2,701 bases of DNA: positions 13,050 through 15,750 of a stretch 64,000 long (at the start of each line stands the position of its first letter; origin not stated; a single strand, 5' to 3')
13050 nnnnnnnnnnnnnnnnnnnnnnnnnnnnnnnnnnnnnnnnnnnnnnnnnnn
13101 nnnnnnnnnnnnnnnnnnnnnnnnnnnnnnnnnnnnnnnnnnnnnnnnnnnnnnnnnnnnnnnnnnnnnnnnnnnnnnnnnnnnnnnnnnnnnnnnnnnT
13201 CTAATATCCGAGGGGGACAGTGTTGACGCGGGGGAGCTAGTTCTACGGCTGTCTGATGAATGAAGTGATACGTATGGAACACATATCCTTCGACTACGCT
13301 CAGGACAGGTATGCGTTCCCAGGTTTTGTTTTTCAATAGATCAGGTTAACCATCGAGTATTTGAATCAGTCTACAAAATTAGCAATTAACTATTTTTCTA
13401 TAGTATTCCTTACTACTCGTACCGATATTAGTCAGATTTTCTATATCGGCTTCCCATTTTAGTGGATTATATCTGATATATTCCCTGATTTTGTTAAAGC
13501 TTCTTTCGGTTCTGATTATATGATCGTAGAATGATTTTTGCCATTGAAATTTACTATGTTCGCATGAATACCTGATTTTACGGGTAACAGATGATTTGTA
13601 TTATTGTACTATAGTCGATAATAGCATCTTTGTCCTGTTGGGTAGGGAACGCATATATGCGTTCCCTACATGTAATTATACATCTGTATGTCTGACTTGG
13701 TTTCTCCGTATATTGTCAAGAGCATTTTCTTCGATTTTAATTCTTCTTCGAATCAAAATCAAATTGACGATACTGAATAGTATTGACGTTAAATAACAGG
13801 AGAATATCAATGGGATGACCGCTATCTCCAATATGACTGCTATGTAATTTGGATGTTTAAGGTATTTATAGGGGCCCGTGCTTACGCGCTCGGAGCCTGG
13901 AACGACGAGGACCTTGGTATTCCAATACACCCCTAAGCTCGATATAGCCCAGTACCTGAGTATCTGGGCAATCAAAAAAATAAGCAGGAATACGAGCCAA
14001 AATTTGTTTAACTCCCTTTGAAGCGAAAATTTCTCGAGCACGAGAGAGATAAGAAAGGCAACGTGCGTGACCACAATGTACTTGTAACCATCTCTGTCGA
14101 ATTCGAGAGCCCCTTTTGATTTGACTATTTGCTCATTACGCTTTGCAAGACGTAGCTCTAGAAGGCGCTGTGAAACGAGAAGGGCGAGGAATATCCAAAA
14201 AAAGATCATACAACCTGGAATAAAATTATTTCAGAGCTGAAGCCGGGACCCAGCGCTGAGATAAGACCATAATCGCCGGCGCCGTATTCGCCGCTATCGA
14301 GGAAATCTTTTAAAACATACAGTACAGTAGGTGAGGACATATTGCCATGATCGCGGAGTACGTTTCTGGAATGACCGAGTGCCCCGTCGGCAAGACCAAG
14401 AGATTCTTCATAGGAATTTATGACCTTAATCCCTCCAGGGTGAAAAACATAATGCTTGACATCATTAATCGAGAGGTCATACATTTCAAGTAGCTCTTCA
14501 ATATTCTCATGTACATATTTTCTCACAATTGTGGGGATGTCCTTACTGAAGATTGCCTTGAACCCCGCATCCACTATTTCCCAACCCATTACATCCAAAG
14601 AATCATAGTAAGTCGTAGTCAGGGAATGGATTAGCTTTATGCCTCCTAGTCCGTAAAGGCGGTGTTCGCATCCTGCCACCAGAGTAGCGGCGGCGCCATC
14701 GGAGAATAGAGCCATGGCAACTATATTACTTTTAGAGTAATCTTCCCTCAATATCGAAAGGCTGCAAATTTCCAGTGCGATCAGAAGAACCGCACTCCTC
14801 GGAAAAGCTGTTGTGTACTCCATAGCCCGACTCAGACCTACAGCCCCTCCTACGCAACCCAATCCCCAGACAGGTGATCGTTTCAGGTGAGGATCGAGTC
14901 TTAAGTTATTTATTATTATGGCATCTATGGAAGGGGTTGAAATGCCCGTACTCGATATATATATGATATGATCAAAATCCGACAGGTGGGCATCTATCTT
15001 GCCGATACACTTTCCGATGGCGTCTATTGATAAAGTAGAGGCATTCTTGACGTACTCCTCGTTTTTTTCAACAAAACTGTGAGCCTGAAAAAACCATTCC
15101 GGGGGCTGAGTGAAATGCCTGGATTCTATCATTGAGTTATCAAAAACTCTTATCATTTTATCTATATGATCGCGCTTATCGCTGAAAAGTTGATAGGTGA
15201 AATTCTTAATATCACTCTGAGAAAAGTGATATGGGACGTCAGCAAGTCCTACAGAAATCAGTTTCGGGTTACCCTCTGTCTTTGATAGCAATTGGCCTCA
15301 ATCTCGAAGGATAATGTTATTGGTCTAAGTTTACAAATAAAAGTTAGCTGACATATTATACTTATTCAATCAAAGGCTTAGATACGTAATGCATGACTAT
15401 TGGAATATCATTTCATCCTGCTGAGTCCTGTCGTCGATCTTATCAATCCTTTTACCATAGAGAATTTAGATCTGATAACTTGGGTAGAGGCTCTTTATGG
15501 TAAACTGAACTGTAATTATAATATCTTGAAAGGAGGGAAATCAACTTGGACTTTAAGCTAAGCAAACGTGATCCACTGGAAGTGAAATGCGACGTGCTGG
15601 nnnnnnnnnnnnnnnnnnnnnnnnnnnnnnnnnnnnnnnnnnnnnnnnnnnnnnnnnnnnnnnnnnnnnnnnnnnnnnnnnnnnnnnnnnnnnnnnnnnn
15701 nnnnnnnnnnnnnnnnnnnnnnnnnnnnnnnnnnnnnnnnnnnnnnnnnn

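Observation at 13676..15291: Translationally coupled type III PKS plus ICMT-family membrane methyltransferase (bpsA/bpsB-like two-gene cassette)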

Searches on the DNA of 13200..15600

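Call 39: search_rna_families(source=window, start=13200, end=15600, threshold=evalue, max_evalue=1)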
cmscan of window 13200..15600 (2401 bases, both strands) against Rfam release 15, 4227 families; matches with E-value up to 1: 0.
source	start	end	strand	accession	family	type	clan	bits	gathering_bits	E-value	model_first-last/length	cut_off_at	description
